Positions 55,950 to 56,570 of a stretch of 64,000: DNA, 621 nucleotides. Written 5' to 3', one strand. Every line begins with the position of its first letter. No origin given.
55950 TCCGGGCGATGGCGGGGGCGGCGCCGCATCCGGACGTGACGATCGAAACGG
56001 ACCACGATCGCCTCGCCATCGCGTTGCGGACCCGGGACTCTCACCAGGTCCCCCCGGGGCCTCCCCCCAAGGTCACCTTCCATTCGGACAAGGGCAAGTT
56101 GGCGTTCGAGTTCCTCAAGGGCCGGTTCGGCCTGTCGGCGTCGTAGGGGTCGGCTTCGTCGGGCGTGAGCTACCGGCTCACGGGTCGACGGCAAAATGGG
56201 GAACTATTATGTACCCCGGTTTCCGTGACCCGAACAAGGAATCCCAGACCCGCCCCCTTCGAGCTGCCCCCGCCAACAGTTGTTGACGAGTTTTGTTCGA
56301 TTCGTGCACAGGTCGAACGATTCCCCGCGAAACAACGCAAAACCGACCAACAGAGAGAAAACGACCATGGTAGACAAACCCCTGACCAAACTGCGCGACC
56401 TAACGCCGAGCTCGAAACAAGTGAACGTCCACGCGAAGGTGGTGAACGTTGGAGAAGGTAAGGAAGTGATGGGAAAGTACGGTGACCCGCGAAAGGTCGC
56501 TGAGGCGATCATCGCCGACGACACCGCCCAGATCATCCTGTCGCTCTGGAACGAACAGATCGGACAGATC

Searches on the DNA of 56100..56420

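Call 70: search_rna_families(source=window, start=56100, end=56420, threshold=evalue, max_evalue=10)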
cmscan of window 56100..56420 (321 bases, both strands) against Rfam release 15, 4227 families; matches with E-value up to 10: 1.
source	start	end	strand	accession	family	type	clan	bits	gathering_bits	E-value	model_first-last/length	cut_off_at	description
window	56140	56206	+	RF02993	ilvH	Cis-reg;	-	13.2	55.1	8.1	1-68/68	no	ilvH RNA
